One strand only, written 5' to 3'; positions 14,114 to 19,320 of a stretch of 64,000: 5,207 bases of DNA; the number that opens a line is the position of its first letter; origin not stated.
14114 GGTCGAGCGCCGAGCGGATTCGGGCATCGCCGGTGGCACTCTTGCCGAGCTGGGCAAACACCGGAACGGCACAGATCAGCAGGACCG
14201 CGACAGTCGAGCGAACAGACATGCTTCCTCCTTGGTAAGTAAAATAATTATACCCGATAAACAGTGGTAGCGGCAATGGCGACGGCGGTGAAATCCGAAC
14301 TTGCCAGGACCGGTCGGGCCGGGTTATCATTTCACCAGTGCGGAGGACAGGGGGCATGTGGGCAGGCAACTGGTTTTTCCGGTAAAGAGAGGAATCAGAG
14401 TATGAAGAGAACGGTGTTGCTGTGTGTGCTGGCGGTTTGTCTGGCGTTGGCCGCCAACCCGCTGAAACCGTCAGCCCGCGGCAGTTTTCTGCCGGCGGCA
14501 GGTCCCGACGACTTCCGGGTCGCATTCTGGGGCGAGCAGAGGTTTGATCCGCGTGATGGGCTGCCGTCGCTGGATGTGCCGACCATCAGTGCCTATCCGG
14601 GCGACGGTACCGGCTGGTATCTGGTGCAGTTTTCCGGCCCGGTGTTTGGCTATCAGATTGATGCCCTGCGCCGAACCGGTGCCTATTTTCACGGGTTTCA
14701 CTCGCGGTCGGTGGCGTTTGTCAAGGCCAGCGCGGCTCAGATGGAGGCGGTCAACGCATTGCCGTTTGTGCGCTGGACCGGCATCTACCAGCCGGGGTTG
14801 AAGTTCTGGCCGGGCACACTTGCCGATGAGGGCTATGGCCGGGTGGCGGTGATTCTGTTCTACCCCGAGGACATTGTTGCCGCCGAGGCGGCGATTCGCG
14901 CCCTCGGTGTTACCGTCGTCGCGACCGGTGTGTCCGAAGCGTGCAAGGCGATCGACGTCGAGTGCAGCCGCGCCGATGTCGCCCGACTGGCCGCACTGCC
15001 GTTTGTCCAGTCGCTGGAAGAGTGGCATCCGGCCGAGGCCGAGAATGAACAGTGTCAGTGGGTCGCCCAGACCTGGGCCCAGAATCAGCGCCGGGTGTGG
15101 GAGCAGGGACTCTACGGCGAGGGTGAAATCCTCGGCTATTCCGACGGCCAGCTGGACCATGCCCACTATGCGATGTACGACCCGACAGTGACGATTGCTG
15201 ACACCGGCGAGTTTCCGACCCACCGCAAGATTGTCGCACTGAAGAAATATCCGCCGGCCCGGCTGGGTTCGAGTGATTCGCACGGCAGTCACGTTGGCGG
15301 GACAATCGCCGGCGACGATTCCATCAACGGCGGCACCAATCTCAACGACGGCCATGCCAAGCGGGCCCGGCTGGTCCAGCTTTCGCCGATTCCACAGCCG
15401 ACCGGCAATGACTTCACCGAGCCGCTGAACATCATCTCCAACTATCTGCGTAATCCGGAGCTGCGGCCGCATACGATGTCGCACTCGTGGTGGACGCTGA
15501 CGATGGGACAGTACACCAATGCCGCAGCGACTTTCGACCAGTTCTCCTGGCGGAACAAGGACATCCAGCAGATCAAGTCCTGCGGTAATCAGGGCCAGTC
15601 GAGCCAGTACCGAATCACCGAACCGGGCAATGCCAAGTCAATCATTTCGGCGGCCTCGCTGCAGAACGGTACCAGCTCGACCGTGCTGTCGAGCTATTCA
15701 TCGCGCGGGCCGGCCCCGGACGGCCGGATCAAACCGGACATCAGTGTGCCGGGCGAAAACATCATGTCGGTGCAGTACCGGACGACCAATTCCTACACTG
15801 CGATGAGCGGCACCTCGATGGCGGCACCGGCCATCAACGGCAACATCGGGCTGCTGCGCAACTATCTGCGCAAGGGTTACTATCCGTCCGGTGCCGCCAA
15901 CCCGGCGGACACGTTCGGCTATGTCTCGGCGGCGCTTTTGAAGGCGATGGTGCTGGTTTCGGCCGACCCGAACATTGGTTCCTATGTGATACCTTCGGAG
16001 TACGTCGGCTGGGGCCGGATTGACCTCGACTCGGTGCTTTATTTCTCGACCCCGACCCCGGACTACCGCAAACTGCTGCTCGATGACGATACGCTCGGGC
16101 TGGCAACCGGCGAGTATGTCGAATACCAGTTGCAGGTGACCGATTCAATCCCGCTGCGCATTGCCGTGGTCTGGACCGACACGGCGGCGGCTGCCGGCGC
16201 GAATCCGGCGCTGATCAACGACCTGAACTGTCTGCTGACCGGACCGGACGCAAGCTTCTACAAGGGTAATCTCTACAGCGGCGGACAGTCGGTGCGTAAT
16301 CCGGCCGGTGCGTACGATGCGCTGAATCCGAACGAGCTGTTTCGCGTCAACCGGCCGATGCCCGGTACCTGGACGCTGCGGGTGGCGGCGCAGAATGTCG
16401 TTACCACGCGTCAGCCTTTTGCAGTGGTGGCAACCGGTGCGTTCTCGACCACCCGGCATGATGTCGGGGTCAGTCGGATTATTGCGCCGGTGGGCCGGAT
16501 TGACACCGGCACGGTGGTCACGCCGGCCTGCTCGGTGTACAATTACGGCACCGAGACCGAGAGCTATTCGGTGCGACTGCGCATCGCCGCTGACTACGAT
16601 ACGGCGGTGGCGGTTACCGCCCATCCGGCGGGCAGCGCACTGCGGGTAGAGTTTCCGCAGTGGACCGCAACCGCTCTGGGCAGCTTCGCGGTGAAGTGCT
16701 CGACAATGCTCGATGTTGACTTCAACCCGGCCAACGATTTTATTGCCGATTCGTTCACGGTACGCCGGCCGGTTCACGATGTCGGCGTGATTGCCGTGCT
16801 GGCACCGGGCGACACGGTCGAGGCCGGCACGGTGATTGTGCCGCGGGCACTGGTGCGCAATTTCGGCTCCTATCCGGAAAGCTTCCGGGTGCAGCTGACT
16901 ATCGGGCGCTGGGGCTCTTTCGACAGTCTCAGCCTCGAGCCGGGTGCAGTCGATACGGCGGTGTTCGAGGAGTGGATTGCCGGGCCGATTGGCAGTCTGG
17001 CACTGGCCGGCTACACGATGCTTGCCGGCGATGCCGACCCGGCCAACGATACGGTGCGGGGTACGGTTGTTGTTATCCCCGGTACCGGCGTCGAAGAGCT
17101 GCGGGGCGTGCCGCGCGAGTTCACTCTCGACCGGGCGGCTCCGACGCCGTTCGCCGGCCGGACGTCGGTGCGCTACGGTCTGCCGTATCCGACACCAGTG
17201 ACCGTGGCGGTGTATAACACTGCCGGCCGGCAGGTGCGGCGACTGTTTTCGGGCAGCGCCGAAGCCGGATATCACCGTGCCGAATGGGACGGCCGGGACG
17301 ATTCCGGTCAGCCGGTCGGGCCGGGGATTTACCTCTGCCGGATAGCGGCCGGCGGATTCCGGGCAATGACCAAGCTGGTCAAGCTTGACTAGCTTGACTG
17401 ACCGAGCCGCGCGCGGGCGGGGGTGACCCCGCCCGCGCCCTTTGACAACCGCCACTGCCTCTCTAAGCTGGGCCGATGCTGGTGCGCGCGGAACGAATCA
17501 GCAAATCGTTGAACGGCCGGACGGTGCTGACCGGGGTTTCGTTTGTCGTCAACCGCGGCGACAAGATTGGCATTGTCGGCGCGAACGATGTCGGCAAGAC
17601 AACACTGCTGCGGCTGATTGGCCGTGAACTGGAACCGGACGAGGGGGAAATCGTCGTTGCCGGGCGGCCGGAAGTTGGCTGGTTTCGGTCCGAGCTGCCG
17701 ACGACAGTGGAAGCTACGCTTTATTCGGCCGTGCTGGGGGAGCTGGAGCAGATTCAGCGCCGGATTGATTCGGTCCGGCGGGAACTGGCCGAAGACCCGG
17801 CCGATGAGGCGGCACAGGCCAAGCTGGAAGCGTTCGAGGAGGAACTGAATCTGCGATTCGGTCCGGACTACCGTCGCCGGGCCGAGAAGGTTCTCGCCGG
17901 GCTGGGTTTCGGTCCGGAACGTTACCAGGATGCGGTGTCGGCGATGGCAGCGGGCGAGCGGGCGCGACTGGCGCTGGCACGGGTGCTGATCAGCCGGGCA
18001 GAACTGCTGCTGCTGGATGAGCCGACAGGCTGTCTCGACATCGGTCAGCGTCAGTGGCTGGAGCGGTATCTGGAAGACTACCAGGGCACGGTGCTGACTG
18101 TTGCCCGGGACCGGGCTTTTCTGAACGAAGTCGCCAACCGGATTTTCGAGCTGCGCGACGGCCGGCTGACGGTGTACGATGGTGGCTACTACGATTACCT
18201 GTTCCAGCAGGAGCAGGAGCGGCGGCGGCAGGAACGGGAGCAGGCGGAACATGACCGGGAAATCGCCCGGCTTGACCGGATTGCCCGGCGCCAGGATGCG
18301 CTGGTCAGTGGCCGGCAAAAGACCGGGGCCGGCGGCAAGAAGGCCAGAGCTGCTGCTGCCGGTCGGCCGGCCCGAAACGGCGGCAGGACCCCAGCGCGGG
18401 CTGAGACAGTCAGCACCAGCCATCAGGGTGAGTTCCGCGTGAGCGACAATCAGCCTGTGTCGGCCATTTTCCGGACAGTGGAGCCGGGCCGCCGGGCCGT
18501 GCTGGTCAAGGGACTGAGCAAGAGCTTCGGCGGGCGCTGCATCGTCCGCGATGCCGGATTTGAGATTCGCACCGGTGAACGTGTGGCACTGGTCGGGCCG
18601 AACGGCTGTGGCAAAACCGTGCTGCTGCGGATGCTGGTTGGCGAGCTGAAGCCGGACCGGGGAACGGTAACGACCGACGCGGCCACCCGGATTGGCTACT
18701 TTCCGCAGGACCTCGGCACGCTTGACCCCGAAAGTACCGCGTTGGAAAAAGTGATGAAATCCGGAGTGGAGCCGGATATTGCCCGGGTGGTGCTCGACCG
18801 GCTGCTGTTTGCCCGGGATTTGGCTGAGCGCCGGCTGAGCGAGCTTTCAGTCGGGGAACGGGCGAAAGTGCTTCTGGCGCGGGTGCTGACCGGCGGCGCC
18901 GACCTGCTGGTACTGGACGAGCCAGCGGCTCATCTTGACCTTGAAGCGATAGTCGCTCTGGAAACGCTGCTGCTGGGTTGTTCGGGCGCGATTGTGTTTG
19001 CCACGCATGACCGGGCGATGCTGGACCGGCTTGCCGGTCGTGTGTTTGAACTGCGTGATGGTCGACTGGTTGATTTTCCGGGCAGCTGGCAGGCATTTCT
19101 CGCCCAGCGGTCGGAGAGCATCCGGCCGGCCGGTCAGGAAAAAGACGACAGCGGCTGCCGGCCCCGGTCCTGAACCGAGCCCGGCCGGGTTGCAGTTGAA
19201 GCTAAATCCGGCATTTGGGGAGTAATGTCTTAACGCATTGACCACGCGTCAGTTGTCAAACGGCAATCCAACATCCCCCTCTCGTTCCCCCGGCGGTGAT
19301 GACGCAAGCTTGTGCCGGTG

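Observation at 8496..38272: A secretome island of six large hydrolases, all with signal peptides, carrying two distinct flavours of C-terminal sorting tail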

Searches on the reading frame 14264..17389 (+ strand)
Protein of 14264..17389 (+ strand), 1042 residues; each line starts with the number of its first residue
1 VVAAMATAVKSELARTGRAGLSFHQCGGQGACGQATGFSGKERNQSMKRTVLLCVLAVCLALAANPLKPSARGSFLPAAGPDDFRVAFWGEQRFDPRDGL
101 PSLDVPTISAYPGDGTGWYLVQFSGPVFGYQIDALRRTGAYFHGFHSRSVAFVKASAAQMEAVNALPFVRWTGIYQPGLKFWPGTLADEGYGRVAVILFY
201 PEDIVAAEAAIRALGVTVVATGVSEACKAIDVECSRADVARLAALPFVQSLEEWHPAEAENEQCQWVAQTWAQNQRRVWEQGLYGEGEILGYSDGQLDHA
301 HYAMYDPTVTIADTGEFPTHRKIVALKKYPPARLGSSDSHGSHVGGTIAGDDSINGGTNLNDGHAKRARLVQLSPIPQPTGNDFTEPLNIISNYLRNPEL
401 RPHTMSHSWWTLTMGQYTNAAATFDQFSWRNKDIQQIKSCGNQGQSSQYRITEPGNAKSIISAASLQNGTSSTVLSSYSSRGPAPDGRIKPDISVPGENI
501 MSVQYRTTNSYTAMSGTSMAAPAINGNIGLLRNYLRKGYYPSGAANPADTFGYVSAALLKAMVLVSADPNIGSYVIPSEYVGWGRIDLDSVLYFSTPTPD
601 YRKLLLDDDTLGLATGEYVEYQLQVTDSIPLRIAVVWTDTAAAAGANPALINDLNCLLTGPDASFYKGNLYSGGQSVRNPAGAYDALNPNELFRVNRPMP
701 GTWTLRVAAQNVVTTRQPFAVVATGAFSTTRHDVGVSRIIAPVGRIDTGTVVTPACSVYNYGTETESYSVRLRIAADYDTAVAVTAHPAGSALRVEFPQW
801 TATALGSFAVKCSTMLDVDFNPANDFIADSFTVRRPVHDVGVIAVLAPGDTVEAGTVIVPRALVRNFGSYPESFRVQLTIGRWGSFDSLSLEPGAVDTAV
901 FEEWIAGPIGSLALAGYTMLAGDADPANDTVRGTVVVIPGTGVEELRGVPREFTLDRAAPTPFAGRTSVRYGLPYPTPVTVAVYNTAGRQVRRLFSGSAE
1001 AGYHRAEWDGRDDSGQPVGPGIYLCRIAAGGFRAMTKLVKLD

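Call 4: search_protein_families(library=pfam, proteins=[window:14264-17389:+], max_evalue=1)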
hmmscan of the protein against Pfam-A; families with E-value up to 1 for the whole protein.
window:14264-17389:+ (1042 aa): 2 families
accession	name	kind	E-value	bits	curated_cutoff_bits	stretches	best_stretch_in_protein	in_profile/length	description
PF00082.27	Peptidase_S8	-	1.4e-28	100.5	21.8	1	286-584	2-288/288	Subtilase family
PF13860.13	FlgD_ig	-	2.2e-10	40.8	27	1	967-1029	12-75/79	FlgD Ig-like domain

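Call 5: search_protein_families(library=ncbifam, proteins=[window:14264-17389:+], max_evalue=1)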
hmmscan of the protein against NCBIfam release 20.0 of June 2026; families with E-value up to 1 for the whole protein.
window:14264-17389:+ (1042 aa): 12 families
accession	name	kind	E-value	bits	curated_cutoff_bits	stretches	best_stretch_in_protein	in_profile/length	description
NF040809.1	germ_prot_CspBA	exception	2.7e-12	45.2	1250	1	449-592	394-522/1099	bifunctional germination protease/germinant receptor pseudoprotease CspBA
NF040808.2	CspC_non_triad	exception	2.1e-07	29.7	675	1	446-591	416-548/556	bile acid germinant receptor pseudoprotease CspC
TIGR04183.1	Por_Secre_tail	domain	1.1e-06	28.6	23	1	960-1040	3-71/72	T9SS type A sorting domain-containing protein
NF040553.1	SGO_0316_fam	subfamily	1.4e-06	26.3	1400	1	475-542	653-717/1486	SGO_0316/SGO_0317 family LPXTG-anchored serine peptidase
NF005176.1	PRK06655.1-1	equivalog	2e-06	27.9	230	1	979-1029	99-149/197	flagellar hook assembly protein FlgD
TIGR03921.1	T7SS_mycosin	equivalog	2.3e-06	27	278.75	1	438-534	154-246/353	type VII secretion-associated serine protease mycosin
NF033595.1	denti_PrtP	equivalog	4e-06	25.7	300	1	493-531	414-456/606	dentilisin complex serine proteinase subunit PrtP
NF009276.0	PRK12633.1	equivalog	1e-05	25.4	383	1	977-1030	129-182/234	flagellar basal body rod modification protein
NF033707.1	T9SS_sortase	equivalog_domain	0.0017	16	420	1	978-1028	1024-1076/1095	type IX secretion system sortase PorU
NF009452.0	PRK12812.1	equivalog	0.0056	15.9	258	1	979-1026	154-203/289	flagellar basal body rod modification protein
NF009453.0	PRK12813.1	equivalog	0.047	13.2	264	1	979-1026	126-170/223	flagellar basal body rod modification protein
NF042956.1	IteS_antiphage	equivalog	0.065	11.5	900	1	306-527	256-504/747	S8 family anti-phage peptidase IteS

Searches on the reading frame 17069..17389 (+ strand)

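Call 7: search_protein_families(library=ncbifam, proteins=[window:17069-17389:+], max_evalue=10)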
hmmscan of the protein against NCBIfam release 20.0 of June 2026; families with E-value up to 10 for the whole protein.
seq(107 aa): 9 families
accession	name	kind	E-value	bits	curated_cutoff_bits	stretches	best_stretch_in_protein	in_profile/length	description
TIGR04183.1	Por_Secre_tail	domain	3.5e-08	33.3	23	1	25-105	3-71/72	T9SS type A sorting domain-containing protein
NF005176.1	PRK06655.1-1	equivalog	6.9e-08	32.6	230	1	43-94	98-149/197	flagellar hook assembly protein FlgD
NF009276.0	PRK12633.1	equivalog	4.4e-07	29.9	383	1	42-95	129-182/234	flagellar basal body rod modification protein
NF033707.1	T9SS_sortase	equivalog_domain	6e-05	20.9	420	1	42-93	1023-1076/1095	type IX secretion system sortase PorU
NF009452.0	PRK12812.1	equivalog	0.00021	20.6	258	1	44-91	154-203/289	flagellar basal body rod modification protein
NF009453.0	PRK12813.1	equivalog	0.0019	17.8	264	1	44-92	126-171/223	flagellar basal body rod modification protein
NF052323.1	T9SSA_dep_M6i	equivalog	0.0043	15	600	1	25-95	962-1027/1043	T9SS-dependent M6-like inactivated metalloprotease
NF009277.0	PRK12634.1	equivalog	0.019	15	333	1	44-89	124-169/221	flagellar basal body rod modification protein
NF052228.1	T9SS_PorZ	equivalog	0.12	10.8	260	1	48-93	701-741/757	type IX secretion system anionic LPS delivery protein PorZ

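Call 8: search_protein_families(library=pfam, proteins=[window:17069-17389:+], max_evalue=10)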
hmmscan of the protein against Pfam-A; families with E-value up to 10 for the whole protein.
seq(107 aa): 4 families
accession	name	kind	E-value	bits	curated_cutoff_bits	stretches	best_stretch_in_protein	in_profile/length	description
PF13860.13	FlgD_ig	-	7.8e-12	45.5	27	1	31-94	11-75/79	FlgD Ig-like domain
PF10029.15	DUF2271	-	0.083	13.1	27.3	1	61-93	69-101/136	Predicted periplasmic protein (DUF2271)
PF13585.12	CHU_C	-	0.089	13.4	27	1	44-93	29-71/86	CHU_C Type IX secretion signal domain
PF18962.6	Por_Secre_tail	-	0.25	12.1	27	1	25-103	3-73/75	Secretion system C-terminal sorting domain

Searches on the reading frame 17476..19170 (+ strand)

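Call 10: search_protein_families(library=pfam, proteins=[window:17476-19170:+], max_evalue=0.01)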
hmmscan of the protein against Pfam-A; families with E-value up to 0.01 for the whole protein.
window:17476-19170:+ (565 aa): 22 families
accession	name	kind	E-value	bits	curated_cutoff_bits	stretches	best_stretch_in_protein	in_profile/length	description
PF00005.33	ABC_tran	-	1.3e-50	172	25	2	358-484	2-136/137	ABC transporter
PF13304.12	AAA_21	-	7.7e-12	46.3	27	0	447-516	228-303/304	AAA domain, putative AbiEii toxin, Type IV TA system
PF12848.13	ABC_tran_Xtn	-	7e-10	39.3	25.9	1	224-275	1-52/85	ABC transporter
PF13191.12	AAA_16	-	4.1e-07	31.1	32.6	0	366-411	21-64/167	AAA ATPase domain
PF13401.12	AAA_22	-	6.7e-07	30.1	27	1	370-499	8-108/130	AAA domain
PF00006.31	ATP-synt_ab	-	1.2e-05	25.5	29.5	0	25-61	11-46/213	ATP synthase alpha/beta family, nucleotide-binding domain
PF13173.12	AAA_14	-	1.3e-05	25.6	27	0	370-396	5-28/129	AAA domain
PF00004.35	AAA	-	0.00013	22.9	21.2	0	371-392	2-23/131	ATPase family associated with various cellular activities (AAA)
PF03205.20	MobB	-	0.0003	21.1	26.6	0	370-395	2-27/133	Molybdopterin guanine dinucleotide synthesis protein B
PF19993.5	DO-GTPase2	-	0.00031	20.9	27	0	31-46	3-18/226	Double-GTPase 2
PF13175.12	AAA_15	-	0.00035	20.7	32.1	0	33-48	28-43/374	AAA ATPase domain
PF01926.29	MMR_HSR1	-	0.00052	20.5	21.9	0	30-48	1-19/113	50S ribosome-binding GTPase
PF13521.12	AAA_28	-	0.00065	20.4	27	0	369-390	1-22/164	AAA domain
PF00931.28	NB-ARC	-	0.0011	18.8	23.5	0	369-492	20-118/248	NB-ARC domain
PF05729.18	NACHT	-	0.002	18.4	26.7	0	369-392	2-25/167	NACHT domain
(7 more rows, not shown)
